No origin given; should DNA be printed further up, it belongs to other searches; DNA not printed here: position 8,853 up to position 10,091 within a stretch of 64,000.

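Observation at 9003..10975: AraC-linked TIR-like protein with an unrecognised all-beta C-terminal domain: candidate NAD-targeting sensor-effector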

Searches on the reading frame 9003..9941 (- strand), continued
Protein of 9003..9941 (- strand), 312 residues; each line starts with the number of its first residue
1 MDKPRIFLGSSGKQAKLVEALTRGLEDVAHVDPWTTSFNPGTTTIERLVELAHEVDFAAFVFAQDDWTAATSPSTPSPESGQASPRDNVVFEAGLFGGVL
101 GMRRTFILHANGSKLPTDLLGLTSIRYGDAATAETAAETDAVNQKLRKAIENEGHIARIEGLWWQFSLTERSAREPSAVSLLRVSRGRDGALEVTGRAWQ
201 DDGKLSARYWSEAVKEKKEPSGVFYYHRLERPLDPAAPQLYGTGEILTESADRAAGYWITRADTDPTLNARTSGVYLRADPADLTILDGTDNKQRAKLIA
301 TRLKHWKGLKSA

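Call 70: search_protein_families(library=pfam, proteins=[L055:6462-7997:+, L053:8946-10871:-, L085:8931-10460:-, L083:5970-7943:-, L077:5918-7987:+, L078:5855-7828:+, L079:5821-7965:+, L061:1222-4080:+, L045:1398-3842:+, L030:10434-13640:+], max_evalue=0.00001)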
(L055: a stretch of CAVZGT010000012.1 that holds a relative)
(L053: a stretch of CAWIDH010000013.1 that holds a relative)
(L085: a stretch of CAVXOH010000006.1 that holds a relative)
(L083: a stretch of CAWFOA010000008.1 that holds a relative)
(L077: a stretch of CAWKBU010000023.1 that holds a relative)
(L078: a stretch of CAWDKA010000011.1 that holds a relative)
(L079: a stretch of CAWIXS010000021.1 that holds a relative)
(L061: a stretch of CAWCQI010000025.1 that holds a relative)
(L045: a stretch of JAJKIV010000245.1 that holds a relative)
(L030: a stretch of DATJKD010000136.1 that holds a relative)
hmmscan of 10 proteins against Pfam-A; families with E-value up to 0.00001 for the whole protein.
L055:6462-7997:+ (511 aa): 2 families
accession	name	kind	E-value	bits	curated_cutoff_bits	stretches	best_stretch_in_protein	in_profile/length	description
PF04095.22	NAPRTase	-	2.9e-26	93.1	20.8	1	201-447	2-222/239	Nicotinate phosphoribosyltransferase (NAPRTase) family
PF18127.6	NAMPT_N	-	2.6e-21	76.2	25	1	32-128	1-98/98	Nicotinamide phosphoribosyltransferase, N-terminal domain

L053:8946-10871:- (641 aa): 2 families
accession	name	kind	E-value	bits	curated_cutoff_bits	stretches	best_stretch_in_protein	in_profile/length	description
PF04095.22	NAPRTase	-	4.1e-64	217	20.8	1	339-578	1-222/239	Nicotinate phosphoribosyltransferase (NAPRTase) family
PF18127.6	NAMPT_N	-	1.8e-30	105.5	25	1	173-266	1-98/98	Nicotinamide phosphoribosyltransferase, N-terminal domain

L085:8931-10460:- (509 aa): 5 families
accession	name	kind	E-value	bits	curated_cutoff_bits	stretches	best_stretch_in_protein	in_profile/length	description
PF07719.23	TPR_2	-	5e-11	42.3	27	0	412-442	3-33/34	Tetratricopeptide repeat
PF00486.34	Trans_reg_C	-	6.6e-11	42.6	26.2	1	26-99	3-77/77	Transcriptional regulatory protein, C terminal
PF13414.12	TPR_11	-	1.2e-09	38.1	26.8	0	418-450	2-34/42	TPR repeat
PF14559.12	TPR_19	-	2e-09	38.1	25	0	387-452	5-66/68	Tetratricopeptide repeat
PF00515.34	TPR_1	-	6.2e-07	29.4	27.8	0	412-443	3-34/34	Tetratricopeptide repeat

L083:5970-7943:- (657 aa): 0 families

L077:5918-7987:+ (689 aa): 0 families

L078:5855-7828:+ (657 aa): 1 family
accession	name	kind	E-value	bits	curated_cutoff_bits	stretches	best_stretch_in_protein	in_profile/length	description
PF04055.27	Radical_SAM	-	1.3e-20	74.7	29.5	1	263-425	3-164/166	Radical SAM superfamily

L079:5821-7965:+ (714 aa): 5 families
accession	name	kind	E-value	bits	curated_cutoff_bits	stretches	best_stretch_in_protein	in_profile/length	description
PF05187.19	Fer4_ETF_QO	-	3.3e-47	159.4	24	1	612-712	2-104/104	Electron transfer flavoprotein-ubiquinone oxidoreductase, 4Fe-4S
PF21162.3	ETFQO_UQ-bd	-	5.3e-41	139.5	27.7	1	374-467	1-96/96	ETF-QO, ubiquinone-binding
PF00890.30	FAD_binding_2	-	5.1e-10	39.5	20.4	0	172-222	1-46/414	FAD binding domain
PF01266.30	DAO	-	2.8e-07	30.8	27.9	0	172-213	1-36/353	FAD dependent oxidoreductase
PF13450.12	NAD_binding_8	-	1.3e-06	29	21.9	1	175-219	1-39/68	NAD(P)-binding Rossmann-like domain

L061:1222-4080:+ (952 aa): 2 families
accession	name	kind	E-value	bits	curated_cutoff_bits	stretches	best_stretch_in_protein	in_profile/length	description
PF12704.14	MacB_PCD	-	1.5e-42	146.7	27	2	164-385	1-206/207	MacB-like periplasmic core domain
PF02687.27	FtsX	-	3.4e-27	95.3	25.5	2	431-546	2-119/120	FtsX-like permease C-terminal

L045:1398-3842:+ (814 aa): 2 families
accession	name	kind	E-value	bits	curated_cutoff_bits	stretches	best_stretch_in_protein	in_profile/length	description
PF02687.27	FtsX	-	1.6e-23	83.4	25.5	2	694-807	2-120/120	FtsX-like permease C-terminal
PF12704.14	MacB_PCD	-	2.5e-21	77.4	27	2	24-242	3-204/207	MacB-like periplasmic core domain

L030:10434-13640:+ (1068 aa): 1 family
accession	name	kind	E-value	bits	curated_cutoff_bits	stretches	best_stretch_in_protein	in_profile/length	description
PF20703.3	nSTAND1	-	3.1e-32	113.1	27.1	1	19-432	1-370/379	Novel STAND NTPase 1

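Call 73: search_protein_families(library=pfam, proteins=[L010:6859-7773:+, L027:2310-2753:+, L030:7549-8004:+, L034:382-1173:+, L037:6912-7919:+, L040:7067-7960:+, L059:7239-7757:+, L065:6488-6946:+, L072:7418-7996:+, L081:3065-3586:+], max_evalue=0.001)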
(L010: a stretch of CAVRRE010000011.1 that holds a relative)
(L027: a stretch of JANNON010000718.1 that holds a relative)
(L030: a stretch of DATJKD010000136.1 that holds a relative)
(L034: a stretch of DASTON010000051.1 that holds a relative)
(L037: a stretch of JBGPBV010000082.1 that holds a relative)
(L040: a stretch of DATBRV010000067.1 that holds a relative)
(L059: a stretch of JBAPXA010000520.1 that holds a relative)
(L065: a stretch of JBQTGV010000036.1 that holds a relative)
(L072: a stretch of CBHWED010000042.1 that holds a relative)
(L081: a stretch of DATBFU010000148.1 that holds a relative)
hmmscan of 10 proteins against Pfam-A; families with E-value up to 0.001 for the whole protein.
L010:6859-7773:+ (304 aa): 4 families
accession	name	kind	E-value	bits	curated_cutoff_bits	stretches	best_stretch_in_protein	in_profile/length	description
PF12146.15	Hydrolase_4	-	2.6e-45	155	27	1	96-278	2-188/239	Serine aminopeptidase, S33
PF12697.13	Abhydrolase_6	-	2e-10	42.2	26.3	1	104-244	4-139/217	Alpha/beta hydrolase family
PF00561.26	Abhydrolase_1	-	3.6e-09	37.1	25.8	1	102-202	4-101/245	alpha/beta hydrolase fold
PF20408.4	Abhydrolase_11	-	9.5e-05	22.6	27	1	97-206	3-110/193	Alpha/beta hydrolase domain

L027:2310-2753:+ (147 aa): 3 families
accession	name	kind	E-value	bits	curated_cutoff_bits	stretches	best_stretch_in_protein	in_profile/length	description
PF12146.15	Hydrolase_4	-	1.1e-18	67.9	27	1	50-124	2-76/239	Serine aminopeptidase, S33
PF12697.13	Abhydrolase_6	-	0.00058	21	26.3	1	55-114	1-62/217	Alpha/beta hydrolase family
PF12740.14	PETase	-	0.00084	19.3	28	0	34-87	38-89/263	PET hydrolase-like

L030:7549-8004:+ (151 aa): 1 family
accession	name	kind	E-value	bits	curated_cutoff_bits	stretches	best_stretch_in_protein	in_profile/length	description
PF03013.19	Pyr_excise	-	1.8e-21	76.7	23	1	1-78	1-79/81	Pyrimidine dimer DNA glycosylase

L034:382-1173:+ (263 aa): 2 families
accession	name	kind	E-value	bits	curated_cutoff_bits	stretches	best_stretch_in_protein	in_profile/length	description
PF00378.25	ECH_1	-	1.4e-72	244.5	27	1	9-262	1-250/251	Enoyl-CoA hydratase/isomerase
PF16113.10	ECH_2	-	1.3e-42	147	27.2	1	15-201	2-187/335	Enoyl-CoA hydratase/isomerase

L037:6912-7919:+ (335 aa): 0 families

L040:7067-7960:+ (297 aa): 1 family
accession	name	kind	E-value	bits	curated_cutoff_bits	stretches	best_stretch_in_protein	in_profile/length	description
PF00528.27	BPD_transp_1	-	1.8e-09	38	26.4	1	98-284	1-173/184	Binding-protein-dependent transport system inner membrane component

L059:7239-7757:+ (172 aa): 1 family
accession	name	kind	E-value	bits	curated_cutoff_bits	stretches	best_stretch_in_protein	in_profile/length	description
PF00571.33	CBS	-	9.6e-29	99.9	24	2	95-146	1-52/57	CBS domain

L065:6488-6946:+ (152 aa): 0 families

L072:7418-7996:+ (192 aa): 5 families
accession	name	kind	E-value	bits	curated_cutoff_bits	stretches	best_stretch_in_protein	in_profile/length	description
PF13409.12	GST_N_2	-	1.2e-10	42.2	25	1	10-76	4-70/70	Glutathione S-transferase, N-terminal domain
PF00043.30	GST_C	-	3.3e-08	34.1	20.7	1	100-181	4-92/93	Glutathione S-transferase, C-terminal domain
PF02798.26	GST_N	-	7.1e-08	33.1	20.9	1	1-75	3-76/76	Glutathione S-transferase, N-terminal domain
PF13417.12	GST_N_3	-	3.3e-07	31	22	1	15-79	14-73/75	Glutathione S-transferase, N-terminal domain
PF13410.11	GST_C_2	-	5.3e-07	30.1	24.9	1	125-177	11-69/69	Glutathione S-transferase, C-terminal domain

L081:3065-3586:+ (173 aa): 0 families

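Call 74: search_dna_similar(query=window:9006-9941:-, collection=plasmids, mode=protein, max_rows=25)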
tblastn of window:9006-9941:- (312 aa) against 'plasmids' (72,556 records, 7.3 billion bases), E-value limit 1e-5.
Records with a match: 28; places in all: 29; records where one place covers at least 80% of the query: 0.
Best place of each record, by identity: <60% 28.
By first word of the organism name: Pseudomonas 3; Rhizobium 2; Agrobacterium 2; Stenotrophomonas 2; Acinetobacter 2; Methylobacterium 2; Klebsiella 2; Vibrio 1; Spartinivicinus 1; Cupriavidus 1; and 10 more.
By predicted mobility (MOB-suite, as given by PLSDB): non-mobilizable 16; conjugative 9; mobilizable 3.
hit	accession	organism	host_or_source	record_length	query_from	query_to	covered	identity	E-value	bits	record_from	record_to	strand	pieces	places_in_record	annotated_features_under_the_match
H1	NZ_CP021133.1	Pseudomonas fragi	cell culture,meat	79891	1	128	41%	39.2%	9e-17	88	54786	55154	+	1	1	nucleotide-binding protein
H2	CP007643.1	Rhizobium etli bv. phaseoli str. IE4803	Phaseolus vulgaris,whole organism,nodule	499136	2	154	49%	32.7%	3e-7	59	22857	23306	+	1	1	cyclic nucleotide-binding/TIR-like domain-containing protein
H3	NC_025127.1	Vibrio sp. 04Ya090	-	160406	3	127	40%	39.1%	2e-13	78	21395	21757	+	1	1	nucleotide-binding protein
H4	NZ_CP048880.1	Spartinivicinus ruber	pure culture,coastal sediment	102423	1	127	41%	37.7%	2e-14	81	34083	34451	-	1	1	nucleotide-binding protein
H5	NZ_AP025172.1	Cupriavidus sp. P-10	-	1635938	2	157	50%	30.6%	3e-6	56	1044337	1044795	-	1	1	none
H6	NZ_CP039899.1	Agrobacterium tumefaciens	-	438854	2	154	49%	31.1%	2e-6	57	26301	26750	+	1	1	TIR domain-containing protein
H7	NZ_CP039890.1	Agrobacterium tumefaciens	-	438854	2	154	49%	31.1%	2e-6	57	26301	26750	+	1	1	TIR domain-containing protein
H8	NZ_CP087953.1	Desulfosarcina sp. BuS5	-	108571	3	123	39%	39.2%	2e-11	72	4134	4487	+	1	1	nucleotide-binding protein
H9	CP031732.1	Stenotrophomonas rhizophila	Nusuttodinium aeruginosum,whole organism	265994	6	127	39%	38.1%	1e-9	66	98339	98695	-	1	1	cyclic nucleotide-binding protein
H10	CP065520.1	Stenotrophomonas rhizophila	Kandelia candel (mangrove),cell culture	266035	6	127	39%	38.1%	1e-9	66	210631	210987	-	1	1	record has no annotation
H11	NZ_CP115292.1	Pseudomonas aeruginosa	Homo sapiens,culture samples from human ...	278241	6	127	39%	38.1%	1e-9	66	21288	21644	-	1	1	pycTIR: Pycsar phage resistance system effector protein PycTIR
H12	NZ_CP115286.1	Pseudomonas aeruginosa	Homo sapiens,culture samples from human ...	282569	6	127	39%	38.1%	1e-9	66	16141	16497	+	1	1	pycTIR: Pycsar phage resistance system effector protein PycTIR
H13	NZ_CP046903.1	Stutzerimonas stutzeri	cell culture,particulate matter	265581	6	127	39%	38.1%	2e-9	66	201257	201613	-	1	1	pycTIR: Pycsar phage resistance system effector protein PycTIR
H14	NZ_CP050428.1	Acinetobacter baumannii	Homo sapiens,BAL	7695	1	127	41%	36.4%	2e-17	90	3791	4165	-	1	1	TIR domain-containing protein | hypothetical protein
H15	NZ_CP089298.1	Methylobacterium currus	Solanum lycopersicum,single cell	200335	2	127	40%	36.6%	2e-10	69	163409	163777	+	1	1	TIR domain-containing protein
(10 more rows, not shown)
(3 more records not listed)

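Call 75: search_dna_similar(query=window:9006-9941:-, collection=phages, mode=protein, max_rows=15)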
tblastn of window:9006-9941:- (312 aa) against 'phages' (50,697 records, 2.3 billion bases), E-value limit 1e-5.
No match.

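Call 95: search_solved_structures(query=L053:11023-11910:-, max_evalue=0.001)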
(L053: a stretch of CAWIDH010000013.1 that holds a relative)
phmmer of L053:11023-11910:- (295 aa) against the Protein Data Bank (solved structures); distinct sequences matched with E-value up to 0.001: 13.
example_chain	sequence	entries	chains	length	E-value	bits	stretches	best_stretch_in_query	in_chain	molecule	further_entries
2vrc_A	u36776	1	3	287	1.8e-25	93.3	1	2-277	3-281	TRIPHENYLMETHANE REDUCTASE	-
2vrc_D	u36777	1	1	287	4.7e-25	91.9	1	2-277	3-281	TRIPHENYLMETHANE REDUCTASE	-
2vrb_A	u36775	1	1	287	6.9e-25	91.4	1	2-277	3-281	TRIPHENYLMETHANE REDUCTASE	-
2zcu_A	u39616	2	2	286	7e-25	91.4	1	1-275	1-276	Uncharacterized oxidoreductase ytfG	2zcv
2jl1_A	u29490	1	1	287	7.1e-25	91.4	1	2-277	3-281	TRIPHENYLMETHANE REDUCTASE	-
3e48_A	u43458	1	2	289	5.9e-20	75.2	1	2-279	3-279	Putative nucleoside-diphosphate-sugar epimerase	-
8r2j_A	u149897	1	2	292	7.2e-13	52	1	2-226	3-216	NmrA family transcriptional regulator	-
5f5n_A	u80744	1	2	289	1.9e-12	50.6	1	2-210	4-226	Monooxygenase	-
5f5l_A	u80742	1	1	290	1.9e-12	50.6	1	2-210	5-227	Monooxygenase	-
5l3z_A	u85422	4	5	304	1.2e-05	28.2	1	2-275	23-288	polyketide ketoreductase SimC7 | SimC7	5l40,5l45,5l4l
3wj7_A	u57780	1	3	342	7.5e-05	25.7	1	2-73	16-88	Putative oxidoreductase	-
27lj_A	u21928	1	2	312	0.00058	22.7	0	2-45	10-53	Isoeugenol synthase 1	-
27ho_A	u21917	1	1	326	0.00065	22.6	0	2-45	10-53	Isoeugenol synthase 1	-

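Call 96: search_solved_structures(query=L055:5951-6415:+, max_evalue=0.001)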
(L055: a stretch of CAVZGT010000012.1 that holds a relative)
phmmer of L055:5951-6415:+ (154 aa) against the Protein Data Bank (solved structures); distinct sequences matched with E-value up to 0.001: 0.

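Call 101: find_related_loci(query=window:9006-9941:-, collection=viral_contigs, flank=6000)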
Query window:9006-9941:- (312 aa) in viral_contigs; peptide patterns used: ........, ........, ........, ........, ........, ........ (x = any residue, [..] = any of these).
13 stretches matched a pattern, but none encodes a relative of the query by tblastn (E <= 1e-3).
